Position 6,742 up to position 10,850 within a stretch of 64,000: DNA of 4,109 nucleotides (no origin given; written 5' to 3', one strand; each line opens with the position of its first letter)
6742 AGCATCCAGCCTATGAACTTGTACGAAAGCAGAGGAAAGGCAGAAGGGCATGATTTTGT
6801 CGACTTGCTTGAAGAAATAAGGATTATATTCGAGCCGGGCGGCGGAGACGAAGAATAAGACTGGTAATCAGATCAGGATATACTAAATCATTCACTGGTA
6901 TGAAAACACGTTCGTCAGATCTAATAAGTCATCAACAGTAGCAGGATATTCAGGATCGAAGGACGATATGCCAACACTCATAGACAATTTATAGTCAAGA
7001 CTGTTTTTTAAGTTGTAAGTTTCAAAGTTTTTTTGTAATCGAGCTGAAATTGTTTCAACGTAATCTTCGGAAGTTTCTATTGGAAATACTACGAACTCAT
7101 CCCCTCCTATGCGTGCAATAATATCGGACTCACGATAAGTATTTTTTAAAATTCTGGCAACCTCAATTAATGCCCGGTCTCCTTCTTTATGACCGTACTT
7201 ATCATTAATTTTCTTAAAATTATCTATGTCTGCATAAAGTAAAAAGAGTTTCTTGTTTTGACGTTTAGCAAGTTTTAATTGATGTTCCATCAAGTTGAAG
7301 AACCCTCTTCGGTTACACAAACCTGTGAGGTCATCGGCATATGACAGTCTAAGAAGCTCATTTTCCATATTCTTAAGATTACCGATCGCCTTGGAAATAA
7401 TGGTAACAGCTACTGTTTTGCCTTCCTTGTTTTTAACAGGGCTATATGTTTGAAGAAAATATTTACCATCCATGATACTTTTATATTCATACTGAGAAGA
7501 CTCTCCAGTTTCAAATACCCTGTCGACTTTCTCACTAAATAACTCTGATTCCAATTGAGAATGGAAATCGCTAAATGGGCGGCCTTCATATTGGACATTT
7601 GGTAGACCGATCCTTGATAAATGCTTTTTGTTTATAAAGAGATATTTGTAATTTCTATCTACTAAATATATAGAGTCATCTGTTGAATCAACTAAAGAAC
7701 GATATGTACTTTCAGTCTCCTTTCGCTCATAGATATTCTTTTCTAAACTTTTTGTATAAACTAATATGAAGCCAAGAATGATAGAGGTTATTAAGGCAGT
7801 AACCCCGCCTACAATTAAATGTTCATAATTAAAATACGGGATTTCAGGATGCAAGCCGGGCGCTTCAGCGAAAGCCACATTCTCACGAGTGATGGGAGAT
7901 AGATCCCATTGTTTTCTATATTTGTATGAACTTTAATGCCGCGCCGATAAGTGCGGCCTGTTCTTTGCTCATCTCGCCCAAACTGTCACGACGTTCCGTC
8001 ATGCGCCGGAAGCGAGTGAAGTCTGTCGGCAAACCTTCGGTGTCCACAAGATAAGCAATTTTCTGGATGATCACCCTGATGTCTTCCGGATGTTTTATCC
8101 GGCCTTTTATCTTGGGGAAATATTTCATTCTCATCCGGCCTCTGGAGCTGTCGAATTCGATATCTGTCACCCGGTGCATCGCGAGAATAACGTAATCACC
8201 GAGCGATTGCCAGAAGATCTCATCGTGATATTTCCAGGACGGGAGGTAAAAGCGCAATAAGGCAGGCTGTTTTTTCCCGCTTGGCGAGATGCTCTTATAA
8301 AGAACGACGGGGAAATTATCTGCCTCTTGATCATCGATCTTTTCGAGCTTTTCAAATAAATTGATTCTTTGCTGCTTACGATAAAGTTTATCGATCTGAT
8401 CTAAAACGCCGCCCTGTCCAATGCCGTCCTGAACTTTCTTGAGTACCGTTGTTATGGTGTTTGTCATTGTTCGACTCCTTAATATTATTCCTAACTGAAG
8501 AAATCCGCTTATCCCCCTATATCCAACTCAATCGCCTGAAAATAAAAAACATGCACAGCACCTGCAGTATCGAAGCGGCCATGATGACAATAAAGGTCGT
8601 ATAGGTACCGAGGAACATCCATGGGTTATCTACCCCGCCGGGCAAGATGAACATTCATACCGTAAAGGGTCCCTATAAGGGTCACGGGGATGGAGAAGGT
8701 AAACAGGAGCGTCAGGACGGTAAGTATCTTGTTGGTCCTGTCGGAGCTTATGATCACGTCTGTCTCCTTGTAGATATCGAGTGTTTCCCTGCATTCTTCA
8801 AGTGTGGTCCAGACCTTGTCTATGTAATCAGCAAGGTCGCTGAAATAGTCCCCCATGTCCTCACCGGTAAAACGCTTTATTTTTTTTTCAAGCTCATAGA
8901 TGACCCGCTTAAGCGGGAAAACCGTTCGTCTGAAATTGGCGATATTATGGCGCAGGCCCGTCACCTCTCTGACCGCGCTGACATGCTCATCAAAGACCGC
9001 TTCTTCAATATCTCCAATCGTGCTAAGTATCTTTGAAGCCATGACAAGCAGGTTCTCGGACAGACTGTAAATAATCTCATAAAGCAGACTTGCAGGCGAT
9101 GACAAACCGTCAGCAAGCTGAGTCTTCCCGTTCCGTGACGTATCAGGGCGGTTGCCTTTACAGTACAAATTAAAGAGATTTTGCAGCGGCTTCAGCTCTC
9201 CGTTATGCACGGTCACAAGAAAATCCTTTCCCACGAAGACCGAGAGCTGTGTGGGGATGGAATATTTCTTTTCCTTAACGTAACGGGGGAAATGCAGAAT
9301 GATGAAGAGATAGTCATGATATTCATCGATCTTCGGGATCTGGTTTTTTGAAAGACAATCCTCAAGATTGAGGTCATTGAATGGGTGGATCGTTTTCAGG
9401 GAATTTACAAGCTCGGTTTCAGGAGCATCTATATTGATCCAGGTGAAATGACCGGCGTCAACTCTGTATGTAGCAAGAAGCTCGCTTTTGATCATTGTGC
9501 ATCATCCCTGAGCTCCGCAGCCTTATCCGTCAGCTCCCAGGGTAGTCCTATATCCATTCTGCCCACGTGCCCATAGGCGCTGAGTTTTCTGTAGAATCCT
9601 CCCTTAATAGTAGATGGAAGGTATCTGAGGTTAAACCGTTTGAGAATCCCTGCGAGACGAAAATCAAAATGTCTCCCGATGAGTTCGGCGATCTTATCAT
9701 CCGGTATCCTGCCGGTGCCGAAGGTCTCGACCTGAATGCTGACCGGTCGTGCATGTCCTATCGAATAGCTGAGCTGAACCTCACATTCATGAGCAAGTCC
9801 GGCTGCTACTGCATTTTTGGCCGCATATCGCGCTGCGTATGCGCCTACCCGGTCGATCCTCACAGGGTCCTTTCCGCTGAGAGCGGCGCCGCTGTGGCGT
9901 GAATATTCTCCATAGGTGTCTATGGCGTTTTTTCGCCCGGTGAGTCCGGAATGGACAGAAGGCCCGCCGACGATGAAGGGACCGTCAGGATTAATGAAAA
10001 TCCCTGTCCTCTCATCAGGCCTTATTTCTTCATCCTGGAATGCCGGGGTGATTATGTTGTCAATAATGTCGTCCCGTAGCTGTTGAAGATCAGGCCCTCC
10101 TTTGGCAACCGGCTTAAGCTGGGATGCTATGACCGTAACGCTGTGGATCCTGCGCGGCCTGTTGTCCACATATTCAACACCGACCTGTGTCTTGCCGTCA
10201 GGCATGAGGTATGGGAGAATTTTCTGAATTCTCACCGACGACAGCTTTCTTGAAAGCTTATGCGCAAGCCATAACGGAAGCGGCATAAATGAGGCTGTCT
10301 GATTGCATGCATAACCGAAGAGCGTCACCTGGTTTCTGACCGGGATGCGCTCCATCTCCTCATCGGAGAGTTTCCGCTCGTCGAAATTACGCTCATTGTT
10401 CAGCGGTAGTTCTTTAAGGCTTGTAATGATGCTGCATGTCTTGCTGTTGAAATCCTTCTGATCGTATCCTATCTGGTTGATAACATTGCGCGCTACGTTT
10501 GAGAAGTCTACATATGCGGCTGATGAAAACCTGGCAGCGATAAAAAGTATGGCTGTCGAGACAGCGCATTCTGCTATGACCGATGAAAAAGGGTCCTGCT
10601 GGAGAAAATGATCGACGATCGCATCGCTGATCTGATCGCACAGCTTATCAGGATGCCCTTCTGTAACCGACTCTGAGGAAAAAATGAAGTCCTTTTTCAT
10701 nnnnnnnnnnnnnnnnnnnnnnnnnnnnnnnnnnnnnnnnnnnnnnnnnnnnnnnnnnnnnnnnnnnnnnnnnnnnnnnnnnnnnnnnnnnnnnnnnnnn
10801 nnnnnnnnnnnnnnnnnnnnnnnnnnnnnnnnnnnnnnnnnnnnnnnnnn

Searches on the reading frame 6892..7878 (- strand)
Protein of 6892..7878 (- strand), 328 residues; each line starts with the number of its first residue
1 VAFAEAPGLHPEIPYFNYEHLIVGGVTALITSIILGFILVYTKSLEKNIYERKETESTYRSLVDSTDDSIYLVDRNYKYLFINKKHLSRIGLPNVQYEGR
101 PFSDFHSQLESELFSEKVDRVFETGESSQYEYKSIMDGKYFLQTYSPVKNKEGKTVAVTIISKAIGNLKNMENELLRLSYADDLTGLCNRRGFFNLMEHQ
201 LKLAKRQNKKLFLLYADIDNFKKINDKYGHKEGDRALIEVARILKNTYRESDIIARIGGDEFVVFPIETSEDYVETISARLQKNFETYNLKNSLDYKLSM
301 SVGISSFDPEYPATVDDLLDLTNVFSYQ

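Call 47: search_protein_families(library=pfam, max_evalue=0.1, proteins=[window:6892-7878:-])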
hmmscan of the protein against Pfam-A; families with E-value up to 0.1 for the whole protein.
window:6892-7878:- (328 aa): 9 families
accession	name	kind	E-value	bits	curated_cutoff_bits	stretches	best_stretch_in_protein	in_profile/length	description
PF00990.26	GGDEF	-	2.8e-36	125.2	23.8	1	180-321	2-146/161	Diguanylate cyclase, GGDEF domain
PF08448.16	PAS_4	-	1.7e-10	41.5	23.1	1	63-166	1-106/110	PAS fold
PF13596.12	PAS_10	-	2.7e-05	25.2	22.1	1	62-155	4-95/106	PAS domain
PF13188.13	PAS_8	-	0.00047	20.4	21.8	1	59-112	3-53/65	PAS domain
PF17202.10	sCache_3_3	-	0.0022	18.7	28.8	1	111-170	45-102/107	Single cache domain 3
PF13426.13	PAS_9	-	0.0045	17.7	27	1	68-160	2-96/103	PAS domain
PF00989.32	PAS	-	0.0075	16.7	22.6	1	59-154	3-102/113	PAS fold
PF22335.1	Cas10-Cmr2_palm2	-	0.0091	16.6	27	1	215-312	6-107/133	Cas10/Cmr2, second palm domain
PF24898.2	GGDEF_GdpP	-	0.012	16.3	30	1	217-306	2-89/126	Cyclic-di-AMP phosphodiesterase GdpP-like, GGDEF domain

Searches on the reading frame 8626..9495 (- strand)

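Call 47: search_protein_families(library=pfam, max_evalue=0.1, proteins=[window:8626-9495:-])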
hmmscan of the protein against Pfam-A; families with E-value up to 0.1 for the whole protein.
window:8626-9495:- (289 aa): 2 families
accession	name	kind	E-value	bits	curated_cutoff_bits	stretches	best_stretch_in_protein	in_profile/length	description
PF01544.23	CorA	-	2.3e-47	162.2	27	1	16-283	3-259/292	CorA-like Mg2+ transporter protein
PF07889.17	DUF1664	-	0.037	14.5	34.6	0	171-209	82-120/124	Protein of unknown function (DUF1664)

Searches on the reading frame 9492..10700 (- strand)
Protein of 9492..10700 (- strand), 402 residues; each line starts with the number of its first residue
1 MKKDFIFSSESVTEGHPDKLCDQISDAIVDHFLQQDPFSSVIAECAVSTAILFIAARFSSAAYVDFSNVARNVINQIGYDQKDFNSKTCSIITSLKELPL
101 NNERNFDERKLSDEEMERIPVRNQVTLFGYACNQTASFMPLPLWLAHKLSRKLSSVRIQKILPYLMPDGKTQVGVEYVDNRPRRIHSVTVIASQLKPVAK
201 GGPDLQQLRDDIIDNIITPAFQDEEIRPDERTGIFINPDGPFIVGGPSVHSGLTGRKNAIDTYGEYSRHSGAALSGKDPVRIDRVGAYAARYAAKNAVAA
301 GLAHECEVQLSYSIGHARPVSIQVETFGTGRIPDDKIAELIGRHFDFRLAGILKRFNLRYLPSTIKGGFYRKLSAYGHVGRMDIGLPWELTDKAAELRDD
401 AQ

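Call 18: find_encoding_contigs(protein=window:9492-10700:-, flank=2000, max_places=3)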
Protein window:9492-10700:- (402 aa): no gene with exactly this product is on record in the collection.
